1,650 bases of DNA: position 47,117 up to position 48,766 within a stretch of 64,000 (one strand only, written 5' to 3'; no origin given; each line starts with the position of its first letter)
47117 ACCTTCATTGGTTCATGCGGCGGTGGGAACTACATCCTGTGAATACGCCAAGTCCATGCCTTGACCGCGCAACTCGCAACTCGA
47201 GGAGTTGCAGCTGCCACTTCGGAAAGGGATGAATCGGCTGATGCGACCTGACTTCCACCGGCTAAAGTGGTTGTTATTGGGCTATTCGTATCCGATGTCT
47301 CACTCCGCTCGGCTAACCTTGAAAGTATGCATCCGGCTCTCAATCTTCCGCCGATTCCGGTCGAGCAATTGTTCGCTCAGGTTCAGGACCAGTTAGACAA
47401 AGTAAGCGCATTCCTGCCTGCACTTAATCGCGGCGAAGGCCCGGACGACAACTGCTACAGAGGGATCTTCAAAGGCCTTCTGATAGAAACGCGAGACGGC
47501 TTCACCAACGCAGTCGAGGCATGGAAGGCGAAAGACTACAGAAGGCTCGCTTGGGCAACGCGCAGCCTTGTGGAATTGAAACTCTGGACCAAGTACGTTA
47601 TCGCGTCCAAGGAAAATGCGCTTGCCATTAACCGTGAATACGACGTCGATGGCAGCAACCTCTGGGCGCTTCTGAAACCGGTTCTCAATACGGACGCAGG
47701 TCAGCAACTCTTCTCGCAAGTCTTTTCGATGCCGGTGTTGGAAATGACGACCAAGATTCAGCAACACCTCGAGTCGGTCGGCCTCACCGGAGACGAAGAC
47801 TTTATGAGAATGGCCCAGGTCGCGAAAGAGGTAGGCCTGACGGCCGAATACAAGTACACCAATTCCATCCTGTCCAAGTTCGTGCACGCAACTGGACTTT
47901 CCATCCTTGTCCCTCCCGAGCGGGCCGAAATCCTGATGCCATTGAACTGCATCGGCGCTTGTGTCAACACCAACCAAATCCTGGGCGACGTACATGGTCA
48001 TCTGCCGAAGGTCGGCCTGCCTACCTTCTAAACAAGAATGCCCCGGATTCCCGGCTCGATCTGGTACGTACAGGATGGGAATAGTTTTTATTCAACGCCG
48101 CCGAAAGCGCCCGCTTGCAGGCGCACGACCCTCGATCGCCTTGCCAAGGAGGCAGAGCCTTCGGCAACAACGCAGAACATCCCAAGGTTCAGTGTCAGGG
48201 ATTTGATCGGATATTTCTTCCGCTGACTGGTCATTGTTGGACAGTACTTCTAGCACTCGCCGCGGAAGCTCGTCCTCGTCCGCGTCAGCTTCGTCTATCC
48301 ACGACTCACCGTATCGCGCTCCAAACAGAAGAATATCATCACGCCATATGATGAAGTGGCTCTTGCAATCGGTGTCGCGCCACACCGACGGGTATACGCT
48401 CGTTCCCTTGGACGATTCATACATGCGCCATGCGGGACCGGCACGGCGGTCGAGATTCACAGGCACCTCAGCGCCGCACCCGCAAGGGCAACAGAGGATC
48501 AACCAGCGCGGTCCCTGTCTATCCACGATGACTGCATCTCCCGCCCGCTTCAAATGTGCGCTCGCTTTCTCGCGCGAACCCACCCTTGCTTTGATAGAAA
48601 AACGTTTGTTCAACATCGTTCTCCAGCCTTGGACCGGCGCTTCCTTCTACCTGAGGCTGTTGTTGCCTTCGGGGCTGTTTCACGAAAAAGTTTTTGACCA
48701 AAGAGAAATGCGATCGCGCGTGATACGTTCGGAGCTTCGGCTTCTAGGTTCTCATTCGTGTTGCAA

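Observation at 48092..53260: WYL-regulated ubiquitin-like conjugation operon carrying an extra kinase-fold gene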

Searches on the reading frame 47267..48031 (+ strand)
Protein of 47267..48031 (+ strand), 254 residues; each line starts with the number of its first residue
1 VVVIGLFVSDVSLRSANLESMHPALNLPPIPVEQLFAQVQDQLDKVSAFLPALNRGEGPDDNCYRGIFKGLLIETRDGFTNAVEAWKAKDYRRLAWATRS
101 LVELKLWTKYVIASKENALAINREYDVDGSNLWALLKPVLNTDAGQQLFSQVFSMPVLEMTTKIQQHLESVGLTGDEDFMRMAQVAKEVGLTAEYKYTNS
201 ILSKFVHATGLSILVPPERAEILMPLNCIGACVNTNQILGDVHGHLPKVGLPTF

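Call 3: search_protein_families(library=pfam, proteins=[window:47267-48031:+], max_evalue=0.01)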
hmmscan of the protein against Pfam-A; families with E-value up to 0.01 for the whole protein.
window:47267-48031:+ (254 aa): 1 family
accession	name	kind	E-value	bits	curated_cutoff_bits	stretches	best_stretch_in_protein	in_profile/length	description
PF18928.5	DUF5677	-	0.0023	18.4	27.1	1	98-212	34-154/166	Family of unknown function (DUF5677)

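Call 4: search_protein_families(library=padloc, proteins=[window:47267-48031:+], max_evalue=0.01)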
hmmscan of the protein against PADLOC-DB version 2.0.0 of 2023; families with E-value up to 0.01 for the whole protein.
window:47267-48031:+ (254 aa): 0 families

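Call 47: search_protein_families(library=ncbifam, proteins=[window:47267-48031:+], max_evalue=0.01)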
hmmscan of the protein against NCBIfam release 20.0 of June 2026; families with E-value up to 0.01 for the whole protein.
window:47267-48031:+ (254 aa): 0 families

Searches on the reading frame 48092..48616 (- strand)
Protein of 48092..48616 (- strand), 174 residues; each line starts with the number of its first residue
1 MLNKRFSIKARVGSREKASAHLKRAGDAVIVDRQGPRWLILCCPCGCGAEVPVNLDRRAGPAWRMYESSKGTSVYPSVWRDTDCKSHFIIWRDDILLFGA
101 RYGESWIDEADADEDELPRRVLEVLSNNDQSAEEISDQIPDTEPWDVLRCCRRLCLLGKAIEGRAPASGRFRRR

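Call 3: search_protein_families(library=pfam, proteins=[window:48092-48616:-], max_evalue=0.01)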
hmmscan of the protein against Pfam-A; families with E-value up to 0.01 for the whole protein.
window:48092-48616:- (174 aa): 1 family
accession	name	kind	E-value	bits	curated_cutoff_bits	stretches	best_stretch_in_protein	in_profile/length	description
PF20137.4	DUF6527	-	4.4e-17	62.2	23.6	1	38-94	2-59/63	Family of unknown function (DUF6527)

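Call 4: search_protein_families(library=padloc, proteins=[window:48092-48616:-], max_evalue=0.01)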
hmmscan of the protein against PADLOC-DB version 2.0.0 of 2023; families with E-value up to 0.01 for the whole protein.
window:48092-48616:- (174 aa): 0 families

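Call 47: search_protein_families(library=ncbifam, proteins=[window:48092-48616:-], max_evalue=0.01)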
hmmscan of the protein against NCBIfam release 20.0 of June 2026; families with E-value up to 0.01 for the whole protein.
window:48092-48616:- (174 aa): 0 families
